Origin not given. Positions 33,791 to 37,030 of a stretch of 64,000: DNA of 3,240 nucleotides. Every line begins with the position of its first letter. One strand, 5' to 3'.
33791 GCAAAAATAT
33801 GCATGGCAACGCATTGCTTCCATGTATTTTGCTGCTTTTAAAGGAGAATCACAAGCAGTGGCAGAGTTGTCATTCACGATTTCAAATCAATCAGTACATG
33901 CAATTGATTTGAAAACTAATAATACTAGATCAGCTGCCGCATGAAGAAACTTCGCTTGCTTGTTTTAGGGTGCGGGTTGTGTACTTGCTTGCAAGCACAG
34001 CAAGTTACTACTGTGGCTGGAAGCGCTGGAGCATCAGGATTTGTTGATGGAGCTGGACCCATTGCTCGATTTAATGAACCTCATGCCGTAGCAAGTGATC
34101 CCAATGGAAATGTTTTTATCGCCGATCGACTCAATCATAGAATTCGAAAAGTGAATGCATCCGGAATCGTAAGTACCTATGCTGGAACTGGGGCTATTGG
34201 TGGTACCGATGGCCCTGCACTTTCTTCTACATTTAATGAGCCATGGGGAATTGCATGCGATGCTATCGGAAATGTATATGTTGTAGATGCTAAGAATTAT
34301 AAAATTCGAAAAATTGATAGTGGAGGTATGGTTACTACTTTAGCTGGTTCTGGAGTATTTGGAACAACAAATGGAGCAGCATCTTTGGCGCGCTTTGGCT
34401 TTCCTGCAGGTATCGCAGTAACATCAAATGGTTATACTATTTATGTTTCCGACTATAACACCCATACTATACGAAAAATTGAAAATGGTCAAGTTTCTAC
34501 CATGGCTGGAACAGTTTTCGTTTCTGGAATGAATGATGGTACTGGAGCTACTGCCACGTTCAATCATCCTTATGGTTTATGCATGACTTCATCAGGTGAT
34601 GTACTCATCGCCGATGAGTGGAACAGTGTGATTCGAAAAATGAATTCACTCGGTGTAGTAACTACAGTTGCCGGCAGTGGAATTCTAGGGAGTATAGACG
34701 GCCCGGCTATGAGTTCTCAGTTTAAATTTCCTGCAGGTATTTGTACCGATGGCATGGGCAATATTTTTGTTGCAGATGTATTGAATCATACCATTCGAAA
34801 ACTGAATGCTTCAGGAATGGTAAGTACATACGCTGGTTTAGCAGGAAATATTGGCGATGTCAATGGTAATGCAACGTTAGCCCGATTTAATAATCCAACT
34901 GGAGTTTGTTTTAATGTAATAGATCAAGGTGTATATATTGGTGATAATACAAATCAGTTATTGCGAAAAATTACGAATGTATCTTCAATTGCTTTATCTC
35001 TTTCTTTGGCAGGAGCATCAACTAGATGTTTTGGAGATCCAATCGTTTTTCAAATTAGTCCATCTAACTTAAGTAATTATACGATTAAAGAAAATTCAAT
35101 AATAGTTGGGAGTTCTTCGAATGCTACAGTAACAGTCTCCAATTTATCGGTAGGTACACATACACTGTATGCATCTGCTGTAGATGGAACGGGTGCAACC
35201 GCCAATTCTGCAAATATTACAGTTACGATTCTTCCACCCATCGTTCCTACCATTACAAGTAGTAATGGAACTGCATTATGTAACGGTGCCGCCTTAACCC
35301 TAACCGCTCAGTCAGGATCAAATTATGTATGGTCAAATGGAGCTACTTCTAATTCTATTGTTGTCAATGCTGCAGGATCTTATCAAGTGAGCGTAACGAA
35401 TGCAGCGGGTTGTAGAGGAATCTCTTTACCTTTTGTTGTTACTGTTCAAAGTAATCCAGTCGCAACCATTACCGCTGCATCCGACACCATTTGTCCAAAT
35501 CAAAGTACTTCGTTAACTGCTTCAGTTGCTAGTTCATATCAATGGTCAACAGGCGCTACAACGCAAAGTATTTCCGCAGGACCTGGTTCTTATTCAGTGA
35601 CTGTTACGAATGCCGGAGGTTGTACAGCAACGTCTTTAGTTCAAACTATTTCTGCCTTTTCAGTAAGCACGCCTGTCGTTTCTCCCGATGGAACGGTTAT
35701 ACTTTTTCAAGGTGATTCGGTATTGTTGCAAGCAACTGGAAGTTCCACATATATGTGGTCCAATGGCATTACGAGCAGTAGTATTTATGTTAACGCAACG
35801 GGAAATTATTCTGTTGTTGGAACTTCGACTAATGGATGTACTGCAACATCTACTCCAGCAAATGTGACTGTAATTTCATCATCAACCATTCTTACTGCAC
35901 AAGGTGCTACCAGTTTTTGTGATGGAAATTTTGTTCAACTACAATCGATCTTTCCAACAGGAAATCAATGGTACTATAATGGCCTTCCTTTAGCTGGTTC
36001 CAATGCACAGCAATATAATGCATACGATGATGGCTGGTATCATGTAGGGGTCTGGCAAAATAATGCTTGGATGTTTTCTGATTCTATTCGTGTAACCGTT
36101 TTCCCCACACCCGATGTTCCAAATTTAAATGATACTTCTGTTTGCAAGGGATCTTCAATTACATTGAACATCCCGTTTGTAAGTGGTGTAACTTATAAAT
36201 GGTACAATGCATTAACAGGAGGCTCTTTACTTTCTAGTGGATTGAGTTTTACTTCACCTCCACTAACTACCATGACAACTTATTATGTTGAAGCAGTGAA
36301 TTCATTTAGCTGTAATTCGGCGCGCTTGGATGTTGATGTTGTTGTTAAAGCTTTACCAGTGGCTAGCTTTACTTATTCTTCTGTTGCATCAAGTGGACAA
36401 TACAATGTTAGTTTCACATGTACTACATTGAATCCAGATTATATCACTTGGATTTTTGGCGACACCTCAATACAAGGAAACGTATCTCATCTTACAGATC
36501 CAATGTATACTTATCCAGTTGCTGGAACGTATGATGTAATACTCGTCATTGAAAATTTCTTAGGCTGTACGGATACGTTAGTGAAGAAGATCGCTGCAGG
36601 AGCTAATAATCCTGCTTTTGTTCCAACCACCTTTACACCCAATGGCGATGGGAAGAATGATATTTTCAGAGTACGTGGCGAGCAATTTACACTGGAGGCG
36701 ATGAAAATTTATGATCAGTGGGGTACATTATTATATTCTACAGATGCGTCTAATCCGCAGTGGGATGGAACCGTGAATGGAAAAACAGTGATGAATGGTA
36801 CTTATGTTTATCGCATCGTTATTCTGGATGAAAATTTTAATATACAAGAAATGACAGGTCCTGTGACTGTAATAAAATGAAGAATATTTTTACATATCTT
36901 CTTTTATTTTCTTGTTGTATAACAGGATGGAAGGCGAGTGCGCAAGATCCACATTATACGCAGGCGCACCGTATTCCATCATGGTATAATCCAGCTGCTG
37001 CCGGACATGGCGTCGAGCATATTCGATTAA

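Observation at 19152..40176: Wzx/Wzy polysaccharide operon with an embedded, translationally coupled T9SS type-B cargo and PorP/SprF module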

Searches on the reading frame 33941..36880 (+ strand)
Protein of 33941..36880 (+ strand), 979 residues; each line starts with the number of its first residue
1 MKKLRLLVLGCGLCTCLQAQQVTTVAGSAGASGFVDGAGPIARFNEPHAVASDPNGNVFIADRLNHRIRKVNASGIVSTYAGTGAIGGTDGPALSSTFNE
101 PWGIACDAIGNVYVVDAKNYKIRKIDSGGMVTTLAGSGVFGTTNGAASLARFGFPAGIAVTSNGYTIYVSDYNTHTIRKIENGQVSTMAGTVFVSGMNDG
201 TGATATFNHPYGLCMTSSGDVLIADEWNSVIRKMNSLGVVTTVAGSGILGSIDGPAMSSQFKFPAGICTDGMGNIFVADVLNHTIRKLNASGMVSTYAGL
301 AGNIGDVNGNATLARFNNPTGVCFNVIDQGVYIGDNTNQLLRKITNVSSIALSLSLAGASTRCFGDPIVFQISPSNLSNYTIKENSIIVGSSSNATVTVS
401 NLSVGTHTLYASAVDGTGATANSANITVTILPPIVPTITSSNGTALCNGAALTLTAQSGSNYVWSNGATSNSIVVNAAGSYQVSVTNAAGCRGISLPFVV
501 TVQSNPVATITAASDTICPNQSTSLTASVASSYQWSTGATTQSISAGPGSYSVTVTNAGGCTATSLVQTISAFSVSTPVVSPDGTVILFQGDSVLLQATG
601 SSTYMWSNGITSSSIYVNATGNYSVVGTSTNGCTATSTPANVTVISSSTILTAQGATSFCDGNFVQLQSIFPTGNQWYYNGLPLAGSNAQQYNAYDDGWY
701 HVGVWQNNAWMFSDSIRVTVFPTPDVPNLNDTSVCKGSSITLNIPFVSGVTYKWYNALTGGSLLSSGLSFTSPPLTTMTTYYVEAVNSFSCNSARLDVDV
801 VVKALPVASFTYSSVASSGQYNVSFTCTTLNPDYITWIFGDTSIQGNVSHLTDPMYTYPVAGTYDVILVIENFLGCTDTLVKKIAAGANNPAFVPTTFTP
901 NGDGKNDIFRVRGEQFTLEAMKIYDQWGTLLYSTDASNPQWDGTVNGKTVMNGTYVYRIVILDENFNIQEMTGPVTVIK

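Call 4: search_protein_families(library=pfam, proteins=[window:33941-36880:+])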
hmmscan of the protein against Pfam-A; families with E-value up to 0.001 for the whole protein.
window:33941-36880:+ (979 aa): 8 families
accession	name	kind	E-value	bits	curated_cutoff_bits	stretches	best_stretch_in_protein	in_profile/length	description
PF01436.27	NHL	-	6.8e-33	111.5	20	2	44-70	1-27/28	NHL repeat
PF19081.6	Ig_7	-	3.7e-25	88.5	27.3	1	724-802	1-82/84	Ig-like domain CHU_C associated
PF25021.1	TEN_NHL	-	9.4e-24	84.5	27.1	2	88-138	131-179/357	Teneurin NHL domain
PF13585.12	CHU_C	-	1.4e-16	60.8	27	1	894-965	3-74/86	CHU_C Type IX secretion signal domain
PF01731.26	Arylesterase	-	2.4e-05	24.9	21.3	0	147-179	48-80/86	Arylesterase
PF24684.1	Vgb_lyase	-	0.00017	20.9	50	0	49-131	59-129/290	Virginiamycin B lyase family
PF18911.6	PKD_4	-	0.00072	20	27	1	806-879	4-77/85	PKD domain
PF06739.17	SBBP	-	0.00092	19.5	20.5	0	47-61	15-29/38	Beta-propeller repeat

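Call 5: search_protein_families(library=ncbifam, proteins=[window:33941-36880:+], max_evalue=0.001)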
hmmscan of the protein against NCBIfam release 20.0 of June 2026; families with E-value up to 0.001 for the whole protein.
window:33941-36880:+ (979 aa): 3 families
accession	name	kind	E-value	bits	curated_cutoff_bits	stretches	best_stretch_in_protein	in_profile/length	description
NF035926.1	scyF_NHL_VPEP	equivalog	5.9e-19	68.5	350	3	42-243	99-282/376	scytonemin biosynthesis PEP-CTERM protein ScyF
TIGR04131.1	Bac_Flav_CTERM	domain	7.7e-17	61.2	35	1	894-976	3-82/85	T9SS type B sorting domain-containing protein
NF033932.1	LapB_rpt_80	domain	2.3e-05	24.6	45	0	479-515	1-39/83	LapB repeat-containing protein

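Call 49: find_homologous_proteins(query=window:33941-36877:+, max_evalue=1e-10)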
Query window:33941-36877:+ (979 aa): 5194 proteins with E <= 1e-10 among 8000 candidates; the best 120 are listed.
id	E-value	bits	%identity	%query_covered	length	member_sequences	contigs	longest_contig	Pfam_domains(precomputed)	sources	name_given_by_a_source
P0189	0.0e+0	2014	92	100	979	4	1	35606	PF13585.13,PF01731.27,PF24684.2,PF01436.28,PF19081.7,PF25021.2,PF06739.18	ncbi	-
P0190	0.0e+0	1989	91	100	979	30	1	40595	PF13585.13,PF01731.27,PF01436.28,PF19081.7,PF25021.2,PF06739.18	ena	-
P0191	0.0e+0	1947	89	100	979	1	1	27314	PF13585.13,PF01731.27,PF01436.28,PF19081.7,PF25021.2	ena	-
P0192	0.0e+0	1943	89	100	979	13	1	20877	PF13585.13,PF01731.27,PF01436.28,PF19081.7,PF25021.2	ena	-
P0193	0.0e+0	1934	88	100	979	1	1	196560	PF13585.13,PF01731.27,PF01436.28,PF19081.7,PF25021.2,PF08450.19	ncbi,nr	ncbi:MAG: gliding motility-associated C-terminal domain-containing protein [Bacteroidetes bacterium]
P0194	0.0e+0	1906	87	100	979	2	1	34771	PF13585.13,PF01731.27,PF01436.28,PF19081.7,PF25021.2,PF06739.18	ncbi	ncbi:MAG: gliding motility-associated C-terminal domain-containing protein [Bacteroidia bacterium]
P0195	0.0e+0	1745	77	100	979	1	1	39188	PF13585.13,PF01731.27,PF24684.2,PF01436.28,PF19081.7,PF25021.2,PF06739.18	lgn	-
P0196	0.0e+0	1732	77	100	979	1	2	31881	PF13585.13,PF01731.27,PF24684.2,PF01436.28,PF19081.7,PF25021.2,PF06739.18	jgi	jgi:gliding motility-associated-like protein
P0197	0.0e+0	1695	76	100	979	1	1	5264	PF13585.13,PF01731.27,PF24684.2,PF01436.28,PF19081.7,PF25021.2,PF18911.7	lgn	-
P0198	0.0e+0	1669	74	100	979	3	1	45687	PF13585.13,PF01731.27,PF24684.2,PF01436.28,PF19081.7,PF25021.2,PF06739.18,PF18911.7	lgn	-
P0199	0.0e+0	1617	73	100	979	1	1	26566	PF13585.13,PF01436.28,PF19081.7,PF25021.2,PF06739.18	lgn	-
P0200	0.0e+0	1540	70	98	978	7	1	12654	PF13585.13,PF01731.27,PF01436.28,PF19081.7,PF25021.2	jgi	-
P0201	0.0e+0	1308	61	100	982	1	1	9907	PF00801.27,PF13585.13,PF01731.27,PF01436.28,PF19081.7,PF25021.2,PF06739.18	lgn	-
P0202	0.0e+0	1307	60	100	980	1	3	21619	PF13585.13,PF01731.27,PF01436.28,PF19081.7,PF25021.2,PF06739.18,PF08450.19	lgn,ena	-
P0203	0.0e+0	1296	60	100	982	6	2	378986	PF00801.27,PF13585.13,PF01436.28,PF19081.7,PF25021.2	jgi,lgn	jgi:gliding motility-associated-like protein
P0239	0.0e+0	1036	43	35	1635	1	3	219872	PF07494.18,PF06977.18,PF01731.27,PF13449.13,PF02393.22,PF24684.2,PF01436.28,PF25021.2,PF06739.18,PF21456.3,PF08450.19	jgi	jgi:mucin-19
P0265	1.0e-274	932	47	99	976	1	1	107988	PF00801.27,PF13585.13,PF24684.2,PF01436.28,PF19081.7,PF25021.2,PF06739.18,PF08450.19,PF18911.7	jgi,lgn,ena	jgi:gliding motility-associated-like protein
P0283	1.2e-264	899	46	100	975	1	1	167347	PF00801.27,PF13585.13,PF01436.28,PF19081.7,PF25021.2,PF06739.18,PF08450.19,PF18911.7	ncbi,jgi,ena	jgi:gliding motility-associated-like protein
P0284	1.5e-264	899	45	100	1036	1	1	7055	PF13585.13,PF01436.28,PF19081.7,PF25021.2,PF08450.19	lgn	-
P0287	8.0e-262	889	45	99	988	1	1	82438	PF13585.13,PF01436.28,PF19081.7,PF25021.2,PF06739.18,PF08450.19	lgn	-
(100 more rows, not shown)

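Call 50: find_encoding_contigs(protein=P0283, flank=10000, max_places=1)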
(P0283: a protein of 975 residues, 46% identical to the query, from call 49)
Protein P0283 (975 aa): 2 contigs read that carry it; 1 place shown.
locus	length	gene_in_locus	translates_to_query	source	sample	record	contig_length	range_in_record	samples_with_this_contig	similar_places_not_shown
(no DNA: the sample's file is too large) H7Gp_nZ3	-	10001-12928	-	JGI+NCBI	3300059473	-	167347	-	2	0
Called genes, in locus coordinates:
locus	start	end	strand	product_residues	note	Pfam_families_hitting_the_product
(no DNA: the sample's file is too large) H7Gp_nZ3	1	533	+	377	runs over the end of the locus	PF13439:Glyco_transf_4, PF13579:Glyco_trans_4_4, PF00534:Glycos_transf_1, PF13692:Glyco_trans_1_4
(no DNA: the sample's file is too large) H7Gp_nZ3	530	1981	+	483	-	PF04932:Wzy_C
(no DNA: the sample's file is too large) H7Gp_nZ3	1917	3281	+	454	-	-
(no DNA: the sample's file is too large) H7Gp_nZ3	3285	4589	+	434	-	PF02223:Thymidylate_kin (weak)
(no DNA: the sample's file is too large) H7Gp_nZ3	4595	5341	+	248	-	PF13578:Methyltransf_24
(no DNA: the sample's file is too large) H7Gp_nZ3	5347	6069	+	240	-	PF00132:Hexapep, PF14602:Hexapep_2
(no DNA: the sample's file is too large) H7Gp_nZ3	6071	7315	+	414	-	PF20706:GT4-conflict, PF00534:Glycos_transf_1, PF13692:Glyco_trans_1_4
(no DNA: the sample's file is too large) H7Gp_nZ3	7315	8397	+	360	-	PF13439:Glyco_transf_4, PF00534:Glycos_transf_1, PF13692:Glyco_trans_1_4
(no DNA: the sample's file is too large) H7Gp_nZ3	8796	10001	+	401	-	PF09314:DUF1972, PF13439:Glyco_transf_4 (faint), PF00534:Glycos_transf_1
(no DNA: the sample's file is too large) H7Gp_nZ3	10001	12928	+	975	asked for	PF06739:SBBP (faint), PF08450:SGL (faint), PF25021:TEN_NHL, PF01436:NHL (weak), PF00801:PKD (faint), PF19081:Ig_7, PF18911:PKD_4, PF13585:CHU_C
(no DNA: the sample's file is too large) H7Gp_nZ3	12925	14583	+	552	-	PF11751:PorP_SprF, PF02412:TSP_3 (faint), PF00691:OmpA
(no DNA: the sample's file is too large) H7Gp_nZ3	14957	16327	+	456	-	PF04389:Peptidase_M28, PF01546:Peptidase_M20 (weak)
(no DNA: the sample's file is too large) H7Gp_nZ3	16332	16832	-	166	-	PF08570:DUF1761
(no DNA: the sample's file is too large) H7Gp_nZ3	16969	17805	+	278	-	PF11551:Omp28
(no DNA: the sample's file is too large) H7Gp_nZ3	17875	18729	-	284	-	-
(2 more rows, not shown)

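Call 51: find_encoding_contigs(protein=P0287, flank=10000, max_places=1)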
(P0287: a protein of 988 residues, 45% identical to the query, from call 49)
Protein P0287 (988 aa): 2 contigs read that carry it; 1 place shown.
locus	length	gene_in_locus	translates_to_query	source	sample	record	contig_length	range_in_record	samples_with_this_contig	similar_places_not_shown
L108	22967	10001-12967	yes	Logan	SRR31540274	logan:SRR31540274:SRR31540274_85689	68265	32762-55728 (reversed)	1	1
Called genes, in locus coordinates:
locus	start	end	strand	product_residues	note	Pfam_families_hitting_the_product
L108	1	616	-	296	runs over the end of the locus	PF14093:DUF4271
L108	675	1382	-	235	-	PF02698:DUF218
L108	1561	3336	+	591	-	PF17900:Peptidase_M1_N, PF01433:Peptidase_M1, PF09127:Leuk-A4-hydro_C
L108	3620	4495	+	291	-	-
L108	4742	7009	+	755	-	PF13807:GNVR (weak), PF01656:CbiA (weak), PF06564:CBP_BcsQ (weak), PF10609:ParA (faint), PF13614:AAA_31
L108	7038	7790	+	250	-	-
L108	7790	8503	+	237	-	-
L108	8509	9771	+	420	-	PF00534:Glycos_transf_1, PF13692:Glyco_trans_1_4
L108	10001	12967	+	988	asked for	PF06739:SBBP (faint), PF08450:SGL (faint), PF25021:TEN_NHL (faint), PF01436:NHL (weak), PF19081:Ig_7, PF13585:CHU_C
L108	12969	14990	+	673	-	PF11751:PorP_SprF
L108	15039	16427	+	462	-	PF04389:Peptidase_M28, PF01546:Peptidase_M20 (weak)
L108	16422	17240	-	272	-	PF00795:CN_hydrolase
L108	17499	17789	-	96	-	PF02230:Abhydrolase_2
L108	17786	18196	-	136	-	-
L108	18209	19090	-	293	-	PF02900:LigB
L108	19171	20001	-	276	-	PF12833:HTH_18, PF00165:HTH_AraC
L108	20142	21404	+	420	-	PF01566:Nramp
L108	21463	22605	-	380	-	PF00155:Aminotran_1_2, PF00266:Aminotran_5, PF01053:Cys_Met_Meta_PP (weak), PF01041:DegT_DnrJ_EryC1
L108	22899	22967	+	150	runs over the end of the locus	PF12802:MarR_2 (weak), PF01047:MarR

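Call 52: find_encoding_contigs(protein=P0265, flank=10000, max_places=1)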
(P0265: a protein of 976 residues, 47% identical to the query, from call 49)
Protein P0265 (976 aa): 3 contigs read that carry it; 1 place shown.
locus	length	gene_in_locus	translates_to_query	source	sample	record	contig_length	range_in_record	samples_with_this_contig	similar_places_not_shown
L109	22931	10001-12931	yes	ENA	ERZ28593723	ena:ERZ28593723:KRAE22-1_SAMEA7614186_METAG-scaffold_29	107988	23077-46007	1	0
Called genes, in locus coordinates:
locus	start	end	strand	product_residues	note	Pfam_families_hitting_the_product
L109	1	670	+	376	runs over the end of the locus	PF13439:Glyco_transf_4, PF13579:Glyco_trans_4_4, PF00534:Glycos_transf_1, PF13692:Glyco_trans_1_4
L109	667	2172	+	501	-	PF04932:Wzy_C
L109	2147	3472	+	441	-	-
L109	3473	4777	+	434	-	PF02223:Thymidylate_kin (weak)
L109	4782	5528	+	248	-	PF13578:Methyltransf_24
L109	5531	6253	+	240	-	PF00132:Hexapep, PF14602:Hexapep_2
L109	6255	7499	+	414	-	PF20706:GT4-conflict, PF00534:Glycos_transf_1, PF13692:Glyco_trans_1_4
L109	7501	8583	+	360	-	PF13439:Glyco_transf_4, PF00534:Glycos_transf_1, PF13692:Glyco_trans_1_4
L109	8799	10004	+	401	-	PF09314:DUF1972, PF00534:Glycos_transf_1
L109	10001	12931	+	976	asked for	PF08450:SGL (faint), PF24684:Vgb_lyase (faint), PF25021:TEN_NHL (faint), PF01436:NHL (weak), PF19081:Ig_7, PF00801:PKD (weak), PF18911:PKD_4, PF13585:CHU_C, +1 more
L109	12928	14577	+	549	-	PF11751:PorP_SprF, PF02412:TSP_3 (faint), PF00691:OmpA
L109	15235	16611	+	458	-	PF04389:Peptidase_M28, PF01546:Peptidase_M20 (weak)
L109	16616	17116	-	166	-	PF08570:DUF1761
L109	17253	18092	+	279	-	PF11551:Omp28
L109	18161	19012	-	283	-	-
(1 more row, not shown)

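Call 68: predict_structure(alignment_id=A3)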
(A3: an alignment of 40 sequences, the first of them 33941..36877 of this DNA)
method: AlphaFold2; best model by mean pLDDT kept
length: 979 residues; sequences in the alignment: 40
mean_pLDDT: 86.4   pTM: 0.47
mean pLDDT of the five models: 86.4, 85.9, 85.7, 84.7, 84.7
residues with pLDDT >= 90: 385; 70-90: 544; 50-70: 43; < 50: 7
segments of 3 or more residues with pLDDT < 50: 12-17
pLDDT, mean of each block of 10 residues (from residue 1): 59 49 90 91 96 92 97 88 95 96 93 96 93 93 90 94 93 94 94 89 93 92 97 94 95 93 95 92 94 91 88 91 88 96 85 86 87 86 80 88 85 79 87 84 71 85 89 85 86 86 76 79 85 85 86 81 84 77 76 84 84 85 83 79 76 88 90 90 89 92 84 89 85 88 87 90 90 91 91 91 86 79 88 88 82 88 87 85 73 79 74 78 86 81 80 87 79 83
secondary structure, 60 per line:
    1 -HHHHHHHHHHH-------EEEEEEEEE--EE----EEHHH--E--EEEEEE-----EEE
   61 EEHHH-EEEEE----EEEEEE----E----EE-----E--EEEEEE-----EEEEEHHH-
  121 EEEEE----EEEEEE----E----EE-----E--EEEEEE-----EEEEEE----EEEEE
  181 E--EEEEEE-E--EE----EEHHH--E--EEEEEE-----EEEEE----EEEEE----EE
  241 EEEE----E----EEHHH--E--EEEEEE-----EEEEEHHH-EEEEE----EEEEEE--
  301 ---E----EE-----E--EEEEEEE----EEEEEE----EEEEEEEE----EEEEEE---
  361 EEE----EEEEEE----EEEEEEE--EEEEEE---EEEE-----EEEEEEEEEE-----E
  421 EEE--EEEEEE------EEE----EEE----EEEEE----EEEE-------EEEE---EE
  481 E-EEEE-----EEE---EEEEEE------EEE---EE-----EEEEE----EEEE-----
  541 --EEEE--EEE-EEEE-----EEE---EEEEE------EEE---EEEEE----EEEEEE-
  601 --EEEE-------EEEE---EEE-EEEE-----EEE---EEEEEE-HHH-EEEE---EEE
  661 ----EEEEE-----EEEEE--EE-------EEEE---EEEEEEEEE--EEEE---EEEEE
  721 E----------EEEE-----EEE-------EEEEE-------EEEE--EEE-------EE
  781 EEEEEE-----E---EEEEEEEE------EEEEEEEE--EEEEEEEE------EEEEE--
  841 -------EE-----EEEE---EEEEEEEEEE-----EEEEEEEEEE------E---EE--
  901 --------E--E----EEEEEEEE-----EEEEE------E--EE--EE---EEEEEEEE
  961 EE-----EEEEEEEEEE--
elements in order (helices of 4 or more, strands of 3 or more residues): H2-12 E20-28 E47-52 E58-62 E67-71 E76-81 E101-106 E112-116 E121-125 E130-135 E155-160 E166-171 E176-181 E184-189 E210-215 E221-225 E230-234 E239-244 E264-269 E275-279 E284-288 E293-298 E319-325 E330-335 E340-347 E352-357 E361-363 E368-373 E378-384 E387-392 E396-399 E405-414 E420-423 E426-431 E438-440 E445-447 E452-456 E461-464 E472-475 E479-481 E483-486 E492-494 E498-503 E510-512 E523-527 E532-535 E543-546 E549-551 E553-556 E562-564 E568-572 E579-581 E585-589 E594-599 E603-606 E614-617 E621-623 E625-628 E634-636 E640-645 E651-654 E658-660 E665-669 E675-679 E691-694 E698-706 E709-712 E716-721 E732-735 E741-743 E751-755 E763-766 E769-771 E779-786 E796-803 E810-817 E820-827 E834-838 E855-858 E862-871 E877-886 E917-924 E930-934 E953-962 E968-977

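Call 70: fold_search(model_id=the predicted structure, library=pdb)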
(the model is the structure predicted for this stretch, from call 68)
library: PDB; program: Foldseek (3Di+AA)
matches with E <= 10: 1938; with E <= 0.001: 397
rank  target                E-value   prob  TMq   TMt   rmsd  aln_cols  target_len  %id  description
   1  9flp_A                4.9e-31  1.00  0.20  0.22  118.1      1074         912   17  CryoEM structure of the neck (1403-2314) in the grappling hook protein A (GhpA) in the bacterium Aureispira sp. CCB-QB (released 2024-10-16)
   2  9ifo_A                1.3e-27  1.00  0.32  0.23  49.0      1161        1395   17  Structure of Teneurin-Like Protein (TLP) (released 2026-03-11)
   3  9fly_A                1.6e-25  1.00  0.19  0.21  77.0       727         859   18  CryoEM structure of the base (4151-5009) in the grappling hook protein A (GhpA) in the bacterium Aureispira sp. CCB-QB (released 2024-10-16)
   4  7djl_C                5.6e-23  1.00  0.30  0.59   8.3       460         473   20  Structure of four truncated and mutated forms of quenching protein (released 2022-06-08)
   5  7djm                  3.6e-22  1.00  0.30  0.62  21.9       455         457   20  Structure of four truncated and mutated forms of quenching protein (released 2022-06-08)
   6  7djl_A                8.1e-22  1.00  0.30  0.59   8.3       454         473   20  Structure of four truncated and mutated forms of quenching protein (released 2022-06-08)
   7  7djl_B                2.2e-21  1.00  0.30  0.59   8.3       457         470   20  Structure of four truncated and mutated forms of quenching protein (released 2022-06-08)
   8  9flw_A                1.3e-20  1.00  0.17  0.31  55.7       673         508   17  CryoEM structure of the fragment-6 (3571-4078) in the grappling hook protein A (GhpA) in the bacterium Aureispira sp.  (released 2024-10-16)
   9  7djk                  4.7e-20  1.00  0.27  0.51   3.0       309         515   28  Structure of four truncated and mutated forms of quenching protein (released 2022-06-08)
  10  9g2f_A                8.5e-20  1.00  0.30  0.17  42.5      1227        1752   13  Mouse Teneurin2 dimer variant A1B1 (released 2026-01-21)
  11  7djj                  8.9e-20  1.00  0.27  0.74   3.2       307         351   28  Structure of four truncated and mutated forms of quenching protein lumenal domains (released 2022-06-08)
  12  6gc1_D                1.2e-17  1.00  0.29  0.51   6.0       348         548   25  Crystal structure of Trx-like and NHL repeat containing domains of human NHLRC2 (released 2018-09-05)
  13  7ban_A                1.2e-17  1.00  0.29  0.15  46.7      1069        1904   14  human Teneurin4 Mut C2 (released 2022-01-12)
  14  6gc1_A                1.6e-17  1.00  0.29  0.51   3.7       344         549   26  Crystal structure of Trx-like and NHL repeat containing domains of human NHLRC2 (released 2018-09-05)
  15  6gc1_C                2.0e-17  1.00  0.29  0.51   7.0       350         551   24  Crystal structure of Trx-like and NHL repeat containing domains of human NHLRC2 (released 2018-09-05)
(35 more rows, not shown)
